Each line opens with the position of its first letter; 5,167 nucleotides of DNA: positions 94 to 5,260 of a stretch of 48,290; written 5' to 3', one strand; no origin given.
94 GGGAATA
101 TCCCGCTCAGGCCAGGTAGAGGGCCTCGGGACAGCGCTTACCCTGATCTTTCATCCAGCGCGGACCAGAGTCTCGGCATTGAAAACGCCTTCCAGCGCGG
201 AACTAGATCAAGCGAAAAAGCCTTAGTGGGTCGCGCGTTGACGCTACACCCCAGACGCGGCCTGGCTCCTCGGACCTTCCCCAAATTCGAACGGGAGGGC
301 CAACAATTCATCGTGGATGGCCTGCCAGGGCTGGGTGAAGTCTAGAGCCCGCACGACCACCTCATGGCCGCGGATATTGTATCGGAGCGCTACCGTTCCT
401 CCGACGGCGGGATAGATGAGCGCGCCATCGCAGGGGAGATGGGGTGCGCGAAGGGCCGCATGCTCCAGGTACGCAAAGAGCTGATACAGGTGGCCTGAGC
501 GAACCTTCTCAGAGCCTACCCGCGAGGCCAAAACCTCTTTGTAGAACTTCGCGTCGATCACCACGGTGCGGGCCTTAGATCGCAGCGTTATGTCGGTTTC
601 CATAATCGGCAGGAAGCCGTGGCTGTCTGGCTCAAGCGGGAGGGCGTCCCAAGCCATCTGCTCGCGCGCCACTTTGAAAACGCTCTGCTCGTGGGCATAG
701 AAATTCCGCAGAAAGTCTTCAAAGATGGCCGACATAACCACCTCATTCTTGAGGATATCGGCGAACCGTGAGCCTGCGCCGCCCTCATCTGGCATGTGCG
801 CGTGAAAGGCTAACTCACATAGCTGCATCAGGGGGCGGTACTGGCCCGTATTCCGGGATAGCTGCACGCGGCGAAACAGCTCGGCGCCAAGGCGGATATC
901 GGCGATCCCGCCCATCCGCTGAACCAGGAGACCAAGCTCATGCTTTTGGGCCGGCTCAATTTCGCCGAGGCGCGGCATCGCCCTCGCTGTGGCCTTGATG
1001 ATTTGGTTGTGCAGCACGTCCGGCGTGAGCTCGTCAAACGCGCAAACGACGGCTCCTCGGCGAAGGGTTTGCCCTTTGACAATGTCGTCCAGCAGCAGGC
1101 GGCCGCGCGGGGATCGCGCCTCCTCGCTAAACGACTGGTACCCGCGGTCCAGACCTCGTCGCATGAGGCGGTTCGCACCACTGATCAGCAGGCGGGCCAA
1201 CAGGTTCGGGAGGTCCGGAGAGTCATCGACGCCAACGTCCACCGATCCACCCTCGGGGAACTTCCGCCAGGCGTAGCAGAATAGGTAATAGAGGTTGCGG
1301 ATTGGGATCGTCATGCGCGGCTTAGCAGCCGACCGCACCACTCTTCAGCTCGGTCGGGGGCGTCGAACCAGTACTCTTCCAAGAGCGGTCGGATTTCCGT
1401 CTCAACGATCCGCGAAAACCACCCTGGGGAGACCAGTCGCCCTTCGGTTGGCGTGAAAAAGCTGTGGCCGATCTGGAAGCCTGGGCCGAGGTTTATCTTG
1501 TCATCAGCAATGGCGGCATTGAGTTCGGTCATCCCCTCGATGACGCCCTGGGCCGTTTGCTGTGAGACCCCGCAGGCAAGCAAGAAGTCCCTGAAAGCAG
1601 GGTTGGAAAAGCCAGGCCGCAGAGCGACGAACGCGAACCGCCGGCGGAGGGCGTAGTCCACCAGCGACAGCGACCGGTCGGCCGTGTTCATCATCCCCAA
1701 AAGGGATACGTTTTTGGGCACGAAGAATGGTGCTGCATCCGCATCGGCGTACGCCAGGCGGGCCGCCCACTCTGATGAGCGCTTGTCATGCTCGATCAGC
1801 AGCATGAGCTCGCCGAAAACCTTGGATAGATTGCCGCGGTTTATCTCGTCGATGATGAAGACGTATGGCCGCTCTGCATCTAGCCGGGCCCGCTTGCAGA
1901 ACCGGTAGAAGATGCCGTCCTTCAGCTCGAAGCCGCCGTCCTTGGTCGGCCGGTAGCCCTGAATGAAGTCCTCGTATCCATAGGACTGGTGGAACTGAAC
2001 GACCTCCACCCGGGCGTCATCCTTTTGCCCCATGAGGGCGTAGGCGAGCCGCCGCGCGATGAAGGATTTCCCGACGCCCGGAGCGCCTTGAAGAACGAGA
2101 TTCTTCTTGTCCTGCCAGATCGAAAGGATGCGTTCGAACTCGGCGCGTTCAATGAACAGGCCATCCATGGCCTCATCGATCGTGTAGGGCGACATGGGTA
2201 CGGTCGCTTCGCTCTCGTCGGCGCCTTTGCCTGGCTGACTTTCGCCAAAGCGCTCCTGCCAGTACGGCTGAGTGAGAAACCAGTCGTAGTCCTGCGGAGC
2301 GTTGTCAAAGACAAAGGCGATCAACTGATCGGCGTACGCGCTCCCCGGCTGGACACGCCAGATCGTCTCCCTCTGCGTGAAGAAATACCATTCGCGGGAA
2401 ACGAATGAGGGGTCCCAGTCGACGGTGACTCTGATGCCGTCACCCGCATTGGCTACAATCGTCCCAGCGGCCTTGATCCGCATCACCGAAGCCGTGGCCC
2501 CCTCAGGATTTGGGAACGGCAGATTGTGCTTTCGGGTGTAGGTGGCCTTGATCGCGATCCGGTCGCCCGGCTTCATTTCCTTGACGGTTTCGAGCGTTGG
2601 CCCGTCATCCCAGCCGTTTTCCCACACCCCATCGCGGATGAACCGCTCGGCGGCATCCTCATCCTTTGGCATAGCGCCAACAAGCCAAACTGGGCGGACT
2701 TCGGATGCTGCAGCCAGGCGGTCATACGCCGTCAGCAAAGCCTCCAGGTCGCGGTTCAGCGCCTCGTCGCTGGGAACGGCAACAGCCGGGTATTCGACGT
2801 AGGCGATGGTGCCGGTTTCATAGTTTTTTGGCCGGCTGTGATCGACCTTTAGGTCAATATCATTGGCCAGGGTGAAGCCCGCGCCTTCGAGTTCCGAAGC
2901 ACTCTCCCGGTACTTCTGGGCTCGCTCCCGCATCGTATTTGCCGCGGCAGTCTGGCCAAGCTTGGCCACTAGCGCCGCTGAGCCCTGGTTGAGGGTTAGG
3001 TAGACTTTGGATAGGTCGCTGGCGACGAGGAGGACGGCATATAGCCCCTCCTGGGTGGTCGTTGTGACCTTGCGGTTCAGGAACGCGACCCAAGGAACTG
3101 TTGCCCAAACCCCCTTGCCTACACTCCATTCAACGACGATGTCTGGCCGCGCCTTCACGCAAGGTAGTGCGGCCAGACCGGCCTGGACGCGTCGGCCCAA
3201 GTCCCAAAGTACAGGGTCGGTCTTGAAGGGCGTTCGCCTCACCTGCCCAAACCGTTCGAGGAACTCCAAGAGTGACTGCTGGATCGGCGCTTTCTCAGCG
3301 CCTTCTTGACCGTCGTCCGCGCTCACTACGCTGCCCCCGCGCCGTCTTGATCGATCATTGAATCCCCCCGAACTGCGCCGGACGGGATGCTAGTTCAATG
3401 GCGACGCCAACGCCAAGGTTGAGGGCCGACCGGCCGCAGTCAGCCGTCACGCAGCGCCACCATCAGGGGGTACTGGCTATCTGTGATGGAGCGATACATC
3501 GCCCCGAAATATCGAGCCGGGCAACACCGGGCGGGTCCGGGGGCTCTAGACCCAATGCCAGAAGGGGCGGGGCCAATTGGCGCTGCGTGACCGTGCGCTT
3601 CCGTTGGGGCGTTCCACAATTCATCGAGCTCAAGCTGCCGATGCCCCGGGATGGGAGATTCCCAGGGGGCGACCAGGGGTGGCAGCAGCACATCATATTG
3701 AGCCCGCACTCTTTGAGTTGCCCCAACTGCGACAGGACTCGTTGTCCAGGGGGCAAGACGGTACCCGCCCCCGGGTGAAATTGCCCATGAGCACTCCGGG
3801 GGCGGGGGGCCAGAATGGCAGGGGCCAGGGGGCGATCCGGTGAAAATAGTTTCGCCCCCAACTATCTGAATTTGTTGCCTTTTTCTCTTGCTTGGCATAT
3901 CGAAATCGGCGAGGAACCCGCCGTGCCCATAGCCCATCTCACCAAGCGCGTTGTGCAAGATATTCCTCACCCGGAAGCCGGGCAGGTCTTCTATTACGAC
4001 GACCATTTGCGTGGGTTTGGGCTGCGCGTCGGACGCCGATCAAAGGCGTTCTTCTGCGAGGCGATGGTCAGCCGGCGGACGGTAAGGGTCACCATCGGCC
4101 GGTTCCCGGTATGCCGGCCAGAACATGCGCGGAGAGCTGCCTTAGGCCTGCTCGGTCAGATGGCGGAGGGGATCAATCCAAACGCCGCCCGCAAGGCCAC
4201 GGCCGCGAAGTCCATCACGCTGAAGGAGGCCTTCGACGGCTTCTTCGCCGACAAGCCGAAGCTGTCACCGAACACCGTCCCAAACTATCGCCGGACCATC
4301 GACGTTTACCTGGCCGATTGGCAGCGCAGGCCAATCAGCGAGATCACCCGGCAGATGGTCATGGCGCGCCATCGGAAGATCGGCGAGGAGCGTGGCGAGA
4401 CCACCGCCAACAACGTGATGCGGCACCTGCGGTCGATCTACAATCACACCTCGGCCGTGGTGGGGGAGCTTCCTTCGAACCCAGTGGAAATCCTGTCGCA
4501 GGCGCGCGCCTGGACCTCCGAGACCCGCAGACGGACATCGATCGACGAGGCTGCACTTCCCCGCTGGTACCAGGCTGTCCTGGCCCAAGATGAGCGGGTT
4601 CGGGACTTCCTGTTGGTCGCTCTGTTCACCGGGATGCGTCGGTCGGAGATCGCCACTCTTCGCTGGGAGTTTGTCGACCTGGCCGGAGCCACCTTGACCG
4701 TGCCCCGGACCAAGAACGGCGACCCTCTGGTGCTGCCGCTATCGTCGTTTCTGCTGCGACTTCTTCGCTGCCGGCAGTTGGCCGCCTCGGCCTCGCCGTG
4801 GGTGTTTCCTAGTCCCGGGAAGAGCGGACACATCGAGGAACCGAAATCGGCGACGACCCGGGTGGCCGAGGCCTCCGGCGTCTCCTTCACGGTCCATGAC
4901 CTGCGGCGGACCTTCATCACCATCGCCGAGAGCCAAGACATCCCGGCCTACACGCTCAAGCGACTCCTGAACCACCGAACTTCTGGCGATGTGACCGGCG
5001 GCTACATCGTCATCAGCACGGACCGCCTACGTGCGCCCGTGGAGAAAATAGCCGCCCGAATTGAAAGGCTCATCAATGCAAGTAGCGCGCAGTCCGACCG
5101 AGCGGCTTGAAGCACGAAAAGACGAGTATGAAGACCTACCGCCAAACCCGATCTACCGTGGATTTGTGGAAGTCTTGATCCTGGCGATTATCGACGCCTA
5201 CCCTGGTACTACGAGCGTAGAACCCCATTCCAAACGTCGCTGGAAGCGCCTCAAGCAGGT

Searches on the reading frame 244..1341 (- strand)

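Call 9: search_protein_families(library=pfam, proteins=[window:244-1341:-], max_evalue=0.001)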
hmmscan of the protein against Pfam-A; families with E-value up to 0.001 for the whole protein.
window:244-1341:- (365 aa): 1 family
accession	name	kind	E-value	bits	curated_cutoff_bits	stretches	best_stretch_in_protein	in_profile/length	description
PF10117.15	McrBC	-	1.2e-29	103.8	23.9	1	40-311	58-318/318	McrBC 5-methylcytosine restriction system component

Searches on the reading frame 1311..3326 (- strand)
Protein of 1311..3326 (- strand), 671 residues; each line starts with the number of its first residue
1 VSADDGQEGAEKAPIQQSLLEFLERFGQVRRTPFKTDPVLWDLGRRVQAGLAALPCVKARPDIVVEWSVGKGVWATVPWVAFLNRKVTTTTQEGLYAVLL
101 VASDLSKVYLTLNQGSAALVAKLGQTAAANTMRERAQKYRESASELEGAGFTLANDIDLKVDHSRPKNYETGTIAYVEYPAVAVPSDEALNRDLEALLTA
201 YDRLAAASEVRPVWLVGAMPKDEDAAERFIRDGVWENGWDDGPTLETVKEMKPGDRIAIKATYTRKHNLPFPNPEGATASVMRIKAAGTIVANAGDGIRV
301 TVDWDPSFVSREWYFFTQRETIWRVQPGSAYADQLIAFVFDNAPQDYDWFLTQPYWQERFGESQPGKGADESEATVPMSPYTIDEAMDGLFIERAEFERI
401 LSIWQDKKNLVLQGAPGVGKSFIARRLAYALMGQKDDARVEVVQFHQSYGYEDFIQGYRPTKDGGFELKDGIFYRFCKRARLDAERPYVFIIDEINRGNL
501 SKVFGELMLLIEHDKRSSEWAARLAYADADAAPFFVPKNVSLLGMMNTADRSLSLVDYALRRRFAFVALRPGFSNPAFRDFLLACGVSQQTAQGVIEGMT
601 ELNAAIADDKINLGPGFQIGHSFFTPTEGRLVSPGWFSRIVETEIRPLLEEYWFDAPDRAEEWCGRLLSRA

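Call 9: search_protein_families(library=pfam, proteins=[window:1311-3326:-], max_evalue=0.001)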
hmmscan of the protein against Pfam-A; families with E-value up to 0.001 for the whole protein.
window:1311-3326:- (671 aa): 4 families
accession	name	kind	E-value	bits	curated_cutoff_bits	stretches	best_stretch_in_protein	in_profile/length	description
PF12102.13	MrcB_N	-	1.6e-42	145.6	25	1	23-204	3-181/183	MrcB-like, N-terminal domain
PF07728.20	AAA_5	-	3.2e-27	95.7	22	1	409-564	1-139/139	AAA domain (dynein-related subfamily)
PF20720.3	nSTAND3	-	1.3e-07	31.8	27.2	1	391-445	1-51/155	Novel STAND NTPase 3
PF13401.12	AAA_22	-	0.00081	20.2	27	0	406-497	4-95/130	AAA domain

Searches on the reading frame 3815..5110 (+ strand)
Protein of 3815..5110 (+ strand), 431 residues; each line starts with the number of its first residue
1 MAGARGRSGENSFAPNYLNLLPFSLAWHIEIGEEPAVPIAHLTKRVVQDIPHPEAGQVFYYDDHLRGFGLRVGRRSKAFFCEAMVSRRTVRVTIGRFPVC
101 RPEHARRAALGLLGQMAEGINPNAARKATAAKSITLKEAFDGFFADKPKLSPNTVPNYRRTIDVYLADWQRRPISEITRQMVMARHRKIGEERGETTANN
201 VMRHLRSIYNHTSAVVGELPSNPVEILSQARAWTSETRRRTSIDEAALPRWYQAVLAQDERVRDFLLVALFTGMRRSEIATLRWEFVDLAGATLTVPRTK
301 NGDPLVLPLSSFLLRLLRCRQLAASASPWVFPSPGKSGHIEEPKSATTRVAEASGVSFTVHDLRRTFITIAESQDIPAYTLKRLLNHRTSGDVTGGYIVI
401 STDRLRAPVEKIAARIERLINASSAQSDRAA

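Call 9: search_protein_families(library=pfam, proteins=[window:3815-5110:+], max_evalue=0.001)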
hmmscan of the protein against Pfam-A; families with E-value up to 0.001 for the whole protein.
window:3815-5110:+ (431 aa): 3 families
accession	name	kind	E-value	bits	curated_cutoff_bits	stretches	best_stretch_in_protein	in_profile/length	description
PF00589.27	Phage_integrase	-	1.1e-15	58.3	27.1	1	245-391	5-160/172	Phage integrase family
PF13356.12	Arm-DNA-bind_3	-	1e-10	42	27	1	42-128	1-82/83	Arm DNA-binding domain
PF02899.23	Phage_int_SAM_1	-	6.6e-05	23.5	22.3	1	149-209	13-76/83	Phage integrase, N-terminal SAM-like domain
